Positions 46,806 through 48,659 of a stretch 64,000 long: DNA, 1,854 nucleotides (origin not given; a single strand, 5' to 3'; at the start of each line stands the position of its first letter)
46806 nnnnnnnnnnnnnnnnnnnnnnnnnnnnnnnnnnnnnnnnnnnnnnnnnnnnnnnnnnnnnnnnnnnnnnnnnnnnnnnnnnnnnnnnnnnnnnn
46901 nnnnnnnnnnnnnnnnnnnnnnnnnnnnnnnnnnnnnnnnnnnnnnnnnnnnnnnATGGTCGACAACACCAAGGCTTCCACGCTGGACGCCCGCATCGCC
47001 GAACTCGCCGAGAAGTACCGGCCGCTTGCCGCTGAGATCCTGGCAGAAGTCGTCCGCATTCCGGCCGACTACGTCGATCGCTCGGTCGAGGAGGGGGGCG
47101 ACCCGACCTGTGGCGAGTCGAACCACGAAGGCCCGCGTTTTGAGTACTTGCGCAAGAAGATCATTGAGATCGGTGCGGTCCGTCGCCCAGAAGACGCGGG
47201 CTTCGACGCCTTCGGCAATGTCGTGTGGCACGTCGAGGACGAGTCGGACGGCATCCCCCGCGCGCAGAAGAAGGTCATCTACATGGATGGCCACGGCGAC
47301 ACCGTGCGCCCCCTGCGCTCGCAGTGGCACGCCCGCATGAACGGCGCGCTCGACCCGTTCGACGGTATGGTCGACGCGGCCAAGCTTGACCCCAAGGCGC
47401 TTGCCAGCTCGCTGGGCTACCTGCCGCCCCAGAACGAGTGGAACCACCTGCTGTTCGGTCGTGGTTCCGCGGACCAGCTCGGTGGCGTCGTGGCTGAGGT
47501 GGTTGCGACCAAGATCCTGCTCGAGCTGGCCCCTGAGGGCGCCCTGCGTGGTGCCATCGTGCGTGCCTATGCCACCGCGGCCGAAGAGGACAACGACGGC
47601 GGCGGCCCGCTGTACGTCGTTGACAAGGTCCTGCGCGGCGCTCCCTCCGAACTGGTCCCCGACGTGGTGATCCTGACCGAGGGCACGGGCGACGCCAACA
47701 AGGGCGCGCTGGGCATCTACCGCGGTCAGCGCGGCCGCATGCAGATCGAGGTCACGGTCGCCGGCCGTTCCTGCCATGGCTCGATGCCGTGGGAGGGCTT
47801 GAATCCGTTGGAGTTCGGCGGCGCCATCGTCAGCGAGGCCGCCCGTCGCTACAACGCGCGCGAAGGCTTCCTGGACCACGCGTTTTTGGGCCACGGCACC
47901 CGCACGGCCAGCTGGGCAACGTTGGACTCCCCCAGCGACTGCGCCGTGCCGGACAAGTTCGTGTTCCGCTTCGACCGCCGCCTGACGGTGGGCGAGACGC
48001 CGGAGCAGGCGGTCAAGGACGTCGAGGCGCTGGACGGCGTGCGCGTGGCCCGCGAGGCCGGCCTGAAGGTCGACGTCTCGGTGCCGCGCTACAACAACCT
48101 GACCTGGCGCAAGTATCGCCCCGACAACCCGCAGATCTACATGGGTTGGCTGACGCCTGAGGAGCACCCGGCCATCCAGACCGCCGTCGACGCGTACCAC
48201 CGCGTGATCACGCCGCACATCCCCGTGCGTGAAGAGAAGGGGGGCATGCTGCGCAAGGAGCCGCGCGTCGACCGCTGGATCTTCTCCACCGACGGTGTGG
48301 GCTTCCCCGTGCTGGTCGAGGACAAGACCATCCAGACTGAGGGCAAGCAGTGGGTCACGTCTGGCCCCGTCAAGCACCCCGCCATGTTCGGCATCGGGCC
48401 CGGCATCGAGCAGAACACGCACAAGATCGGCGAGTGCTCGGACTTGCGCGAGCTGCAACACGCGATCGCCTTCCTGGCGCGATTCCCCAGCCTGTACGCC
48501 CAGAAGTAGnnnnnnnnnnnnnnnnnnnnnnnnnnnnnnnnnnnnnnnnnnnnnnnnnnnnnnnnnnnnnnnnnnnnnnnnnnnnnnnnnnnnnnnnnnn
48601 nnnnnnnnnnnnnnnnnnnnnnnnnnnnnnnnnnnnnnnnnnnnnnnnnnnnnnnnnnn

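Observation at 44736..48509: Carbamate kinase - YgeW-like carbamoyltransferase - YgeY-like M20 hydrolase triad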

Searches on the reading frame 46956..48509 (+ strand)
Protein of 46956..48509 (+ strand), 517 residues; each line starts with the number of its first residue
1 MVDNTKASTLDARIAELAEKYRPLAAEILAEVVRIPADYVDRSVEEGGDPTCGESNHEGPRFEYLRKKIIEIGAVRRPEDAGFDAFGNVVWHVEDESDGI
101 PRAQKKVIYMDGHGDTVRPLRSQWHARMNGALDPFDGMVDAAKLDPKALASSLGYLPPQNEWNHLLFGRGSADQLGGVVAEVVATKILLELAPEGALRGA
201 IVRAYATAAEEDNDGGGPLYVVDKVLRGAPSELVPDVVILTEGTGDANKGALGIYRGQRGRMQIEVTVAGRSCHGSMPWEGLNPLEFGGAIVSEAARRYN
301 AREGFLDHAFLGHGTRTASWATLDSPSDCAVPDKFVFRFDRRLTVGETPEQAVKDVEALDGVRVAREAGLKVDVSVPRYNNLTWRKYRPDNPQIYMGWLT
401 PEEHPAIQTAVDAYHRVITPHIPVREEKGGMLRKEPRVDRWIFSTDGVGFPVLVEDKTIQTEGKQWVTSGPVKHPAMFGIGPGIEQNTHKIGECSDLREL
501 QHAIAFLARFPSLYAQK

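Call 4: search_protein_families(library=pfam, proteins=[window:46956-48506:+])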
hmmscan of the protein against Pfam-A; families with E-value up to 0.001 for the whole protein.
seq(517 aa): 2 families
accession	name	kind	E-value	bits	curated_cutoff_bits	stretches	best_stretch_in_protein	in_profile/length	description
PF07687.19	M20_dimer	-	4.3e-09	36.7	21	1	257-358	2-97/107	Peptidase dimerisation domain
PF01546.33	Peptidase_M20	-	4.9e-07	30.3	24.6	1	165-420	27-145/206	Peptidase family M20/M25/M40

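Call 5: search_protein_families(library=ncbifam, proteins=[window:46956-48506:+])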
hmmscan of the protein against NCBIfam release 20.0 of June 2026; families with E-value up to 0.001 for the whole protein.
seq(517 aa): 17 families
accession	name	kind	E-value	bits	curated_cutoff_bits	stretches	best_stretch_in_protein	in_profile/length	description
NF009555.0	PRK13004.1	equivalog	2e-55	188.3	321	1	162-516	99-397/399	YgeY family selenium metabolism-linked hydrolase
TIGR03526.1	selenium_YgeY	hypoth_equivalog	2.3e-46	158.4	321.5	1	162-515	97-394/395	YgeY family selenium metabolism-linked hydrolase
NF006400.0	PRK08651.1-3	equivalog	3.5e-18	65.6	374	1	164-384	114-325/410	succinyl-diaminopimelate desuccinylase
TIGR01910.1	DapE-ArgE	subfamily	3.3e-15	56.2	217.6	1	163-359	95-275/373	ArgE/DapE family deacylase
NF006365.0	PRK08588.1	subfamily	3.4e-12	46.4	289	1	163-287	95-204/383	succinyl-diaminopimelate desuccinylase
NF009558.0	PRK13013.1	equivalog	2.5e-11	42.9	428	1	165-297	117-238/429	acetylornithine deacetylase/succinyl-diaminopimelate desuccinylase family protein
NF006399.0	PRK08651.1-2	equivalog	5.9e-11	42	381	1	166-286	101-204/405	succinyl-diaminopimelate desuccinylase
NF009557.0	PRK13009.1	equivalog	1e-09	38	284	1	163-294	90-214/377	succinyl-diaminopimelate desuccinylase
NF006402.0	PRK08651.1-5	equivalog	6.3e-08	32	369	1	107-374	61-276/369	succinyl-diaminopimelate desuccinylase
NF010589.0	PRK13983.1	equivalog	7e-08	31.8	333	1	164-373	117-317/409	M20 family metallo-hydrolase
TIGR01900.1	dapE-gram_pos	equivalog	7e-08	31.8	304.2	1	107-362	60-264/351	succinyl-diaminopimelate desuccinylase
NF005373.0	PRK06915.1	equivalog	9.4e-07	28.1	428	1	163-294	124-238/422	peptidase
TIGR01892.1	AcOrn-deacetyl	equivalog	4.5e-06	26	297.7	1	165-374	91-283/365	acetylornithine deacetylase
TIGR01246.1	dapE_proteo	equivalog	1.2e-05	24.5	361.8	1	163-293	86-209/370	succinyl-diaminopimelate desuccinylase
NF005710.0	PRK07522.1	subfamily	0.00013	21.3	412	0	252-358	173-281/391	acetylornithine deacetylase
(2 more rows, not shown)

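Call 27: search_solved_structures(query=window:46956-48509:+, show_alignments=2, max_evalue=0.00001)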
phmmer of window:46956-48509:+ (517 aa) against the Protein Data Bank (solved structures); distinct sequences matched with E-value up to 0.00001: 0.

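Call 46: search_solved_structures(query=A1, max_evalue=0.001, show_alignments=1)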
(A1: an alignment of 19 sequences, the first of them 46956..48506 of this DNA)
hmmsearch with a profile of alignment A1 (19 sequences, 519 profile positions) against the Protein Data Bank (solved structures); distinct sequences matched with E-value up to 0.001: 7.
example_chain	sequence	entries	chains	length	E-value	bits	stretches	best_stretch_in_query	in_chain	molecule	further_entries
7uoi_A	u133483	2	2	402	4.7e-07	31.9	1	149-313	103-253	succinyl-diaminopimelate desuccinylase | Probable succinyl-diaminopimelate desuccinylase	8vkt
3ic1_A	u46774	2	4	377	4.4e-05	25.4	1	161-344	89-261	Succinyl-diaminopimelate desuccinylase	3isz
5vo3_A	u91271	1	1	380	4.5e-05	25.4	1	161-344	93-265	Succinyl-diaminopimelate desuccinylase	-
4ppz_A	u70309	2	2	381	5.1e-05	25.2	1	161-296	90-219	Succinyl-diaminopimelate desuccinylase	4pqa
4o23_A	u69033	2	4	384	5.2e-05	25.2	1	161-296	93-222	Succinyl-diaminopimelate desuccinylase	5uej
1vgy_A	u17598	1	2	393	5.4e-05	25.1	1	161-296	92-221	succinyl-diaminopimelate desuccinylase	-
7lgp_A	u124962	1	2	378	6.8e-05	24.8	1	162-349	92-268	Succinyl-diaminopimelate desuccinylase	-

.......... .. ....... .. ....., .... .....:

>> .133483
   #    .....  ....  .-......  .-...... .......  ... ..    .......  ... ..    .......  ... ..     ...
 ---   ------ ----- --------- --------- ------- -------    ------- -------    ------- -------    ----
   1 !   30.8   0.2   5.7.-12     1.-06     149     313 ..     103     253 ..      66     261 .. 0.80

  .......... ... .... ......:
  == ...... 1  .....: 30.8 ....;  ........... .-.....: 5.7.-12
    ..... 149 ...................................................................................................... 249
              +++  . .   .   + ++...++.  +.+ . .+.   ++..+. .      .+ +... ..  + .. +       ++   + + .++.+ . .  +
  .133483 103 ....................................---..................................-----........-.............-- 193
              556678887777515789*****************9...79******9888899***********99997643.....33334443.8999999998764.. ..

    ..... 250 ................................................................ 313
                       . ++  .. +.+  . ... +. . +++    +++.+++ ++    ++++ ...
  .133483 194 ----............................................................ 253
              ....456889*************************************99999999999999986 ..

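Call 48: find_homologous_proteins(query=window:46956-48506:+, max_evalue=1e-10)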
Query window:46956-48506:+ (517 aa): 1443 proteins with E <= 1e-10 among 8000 candidates; the best 120 are listed.
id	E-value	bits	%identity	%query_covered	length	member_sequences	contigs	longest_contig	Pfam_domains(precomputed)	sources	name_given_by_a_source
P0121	0.0e+0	1174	97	100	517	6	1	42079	PF01546.34,PF07687.20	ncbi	ncbi:MAG: peptidase dimerization domain-containing protein [Myxococcota bacterium]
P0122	2.8e-264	896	76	98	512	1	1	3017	PF01546.34,PF07687.20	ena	-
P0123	1.6e-262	890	76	98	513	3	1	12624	PF01546.34,PF07687.20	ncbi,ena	-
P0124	1.6e-262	890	75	98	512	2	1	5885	PF01546.34,PF07687.20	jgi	-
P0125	2.9e-260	883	75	99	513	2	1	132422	PF01546.34,PF07687.20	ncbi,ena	-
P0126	6.8e-256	868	75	98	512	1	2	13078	PF01546.34,PF07687.20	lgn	-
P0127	2.8e-255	866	72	98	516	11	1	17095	PF01546.34,PF07687.20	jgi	jgi:putative selenium metabolism hydrolase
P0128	2.8e-255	866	74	98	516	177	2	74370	PF01546.34,PF07687.20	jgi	jgi:acetylornithine deacetylase/succinyl-diaminopimelate desuccinylase-like protein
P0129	3.8e-255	866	73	97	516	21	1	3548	PF01546.34,PF07687.20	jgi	jgi:acetylornithine deacetylase/succinyl-diaminopimelate desuccinylase-like protein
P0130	6.2e-255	865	73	97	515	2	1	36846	PF01546.34,PF07687.20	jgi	jgi:acetylornithine deacetylase/succinyl-diaminopimelate desuccinylase-like protein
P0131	6.5e-255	865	74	98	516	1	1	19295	PF01546.34,PF07687.20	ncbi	-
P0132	7.8e-255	865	72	98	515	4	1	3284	PF01546.34,PF07687.20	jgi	jgi:acetylornithine deacetylase/succinyl-diaminopimelate desuccinylase-like protein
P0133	8.4e-255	865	72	98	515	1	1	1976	PF01546.34,PF07687.20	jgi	jgi:acetylornithine deacetylase/succinyl-diaminopimelate desuccinylase-like protein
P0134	2.0e-254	863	73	99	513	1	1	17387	PF01546.34,PF07687.20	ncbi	-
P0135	2.3e-254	863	72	99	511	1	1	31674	PF01546.34,PF07687.20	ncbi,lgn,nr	ncbi:MAG: hypothetical protein EP329_04565 [Deltaproteobacteria bacterium]|nr:MAG: hypothetical prot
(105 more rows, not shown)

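Call 60: predict_structure(alignment_id=A2)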
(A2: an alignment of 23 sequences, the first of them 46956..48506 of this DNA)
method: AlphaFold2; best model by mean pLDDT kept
length: 517 residues; sequences in the alignment: 23
mean_pLDDT: 80.8   pTM: 0.87
mean pLDDT of the five models: 80.8, 80.8, 78.7, 78.5, 77.1
residues with pLDDT >= 90: 174; 70-90: 220; 50-70: 108; < 50: 15
segments of 3 or more residues with pLDDT < 50: 2-5, 273-279
pLDDT, mean of each block of 10 residues (from residue 1): 61 97 94 82 81 74 95 97 92 95 94 70 69 67 71 69 72 82 98 97 85 68 88 90 64 80 86 48 79 83 78 60 55 79 82 89 90 87 82 83 95 94 67 78 62 90 90 91 61 75 96 96
secondary structure, 60 per line:
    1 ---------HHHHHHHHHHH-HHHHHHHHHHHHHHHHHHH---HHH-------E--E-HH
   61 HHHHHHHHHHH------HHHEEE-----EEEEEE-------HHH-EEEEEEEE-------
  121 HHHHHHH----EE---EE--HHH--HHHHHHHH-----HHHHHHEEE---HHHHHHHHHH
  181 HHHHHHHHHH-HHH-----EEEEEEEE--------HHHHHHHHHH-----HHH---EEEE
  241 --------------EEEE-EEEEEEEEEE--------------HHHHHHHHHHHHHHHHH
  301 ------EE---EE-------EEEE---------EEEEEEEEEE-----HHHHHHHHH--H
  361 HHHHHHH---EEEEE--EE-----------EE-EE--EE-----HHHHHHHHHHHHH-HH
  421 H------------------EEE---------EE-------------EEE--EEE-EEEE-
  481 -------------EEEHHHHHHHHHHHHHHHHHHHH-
elements in order: H10-20 H22-40 H59-71 E81-83 E89-94 E106-113 H121-127 H146-153 H159-164 E165-167 H171-190 E200-207 H216-225 E237-240 E255-258 E260-269 H284-300 E321-324 E334-343 H349-357 H360-367 E371-375 H405-417 E440-442 E467-469 E472-474 E476-479 E494-496 H497-516

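Call 62: fold_search(model_id=the predicted structure, library=pdb)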
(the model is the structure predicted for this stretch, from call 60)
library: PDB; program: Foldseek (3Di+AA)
matches with E <= 10: 482; with E <= 0.001: 126
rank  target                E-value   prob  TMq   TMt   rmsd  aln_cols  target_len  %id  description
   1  7uoi                  6.8e-16  1.00  0.58  0.76   4.8       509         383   16  Crystallographic structure of DapE from Enterococcus faecium (released 2023-04-12)
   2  4ruh_A                1.2e-15  1.00  0.54  0.61   9.3       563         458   14  Crystal structure of Human Carnosinase-2 (CN2) in complex with inhibitor, Bestatin at 2.25 A (released 2015-11-25)
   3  3pfo_A                1.4e-15  1.00  0.56  0.67   7.9       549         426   15  Crystal structure of a putative acetylornithine deacetylase (RPA2325) from RHODOPSEUDOMONAS PALUSTRIS CGA009 at 1.90 A (released 2010-11-10)
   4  4ruh_B                2.8e-15  1.00  0.54  0.61   8.6       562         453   15  Crystal structure of Human Carnosinase-2 (CN2) in complex with inhibitor, Bestatin at 2.25 A (released 2015-11-25)
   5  7lgp_B                5.0e-15  1.00  0.53  0.70   5.9       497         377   16  DapE enzyme from Shigella flexneri (released 2021-01-27)
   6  4q7a_A                5.9e-15  1.00  0.45  0.60   7.0       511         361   18  Crystal Structure of N-acetyl-ornithine/N-acetyl-lysine Deacetylase from Sphaerobacter thermophilus (released 2014-07-02)
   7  4g1p                  7.4e-15  1.00  0.58  0.62   7.3       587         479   10  Structural and Mechanistic Basis of Substrate Recognition by Novel Di-peptidase Dug1p From Saccharomyces cerevisiae (released 2013-07-17)
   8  3dlj_A                8.2e-15  1.00  0.56  0.60   7.7       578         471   14  Crystal structure of human carnosine dipeptidase 1 (released 2008-08-19)
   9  5k8p_E                9.2e-15  1.00  0.55  0.66   7.5       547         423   14  Zn2+/Tetrahedral intermediate-bound R289A 5-nitroanthranilate aminohydrolase (released 2016-10-05)
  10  5k8m_D                1.0e-14  1.00  0.55  0.69   6.2       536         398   14  Apo 5-nitroanthranilate aminohydrolase (released 2016-10-05)
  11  5k8p_A                1.3e-14  1.00  0.55  0.66   7.4       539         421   14  Zn2+/Tetrahedral intermediate-bound R289A 5-nitroanthranilate aminohydrolase (released 2016-10-05)
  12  5k8p_C                1.4e-14  1.00  0.55  0.66   7.4       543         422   14  Zn2+/Tetrahedral intermediate-bound R289A 5-nitroanthranilate aminohydrolase (released 2016-10-05)
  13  5k8p_D                1.5e-14  1.00  0.56  0.67   7.2       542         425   14  Zn2+/Tetrahedral intermediate-bound R289A 5-nitroanthranilate aminohydrolase (released 2016-10-05)
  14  5k8n_A                1.8e-14  1.00  0.54  0.65   7.4       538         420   14  5NAA-bound 5-nitroanthranilate aminohydrolase (released 2016-10-05)
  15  2zof_A                1.9e-14  1.00  0.57  0.61   8.1       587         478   13  Crystal structure of mouse carnosinase CN2 complexed with MN and bestatin (released 2008-06-10)
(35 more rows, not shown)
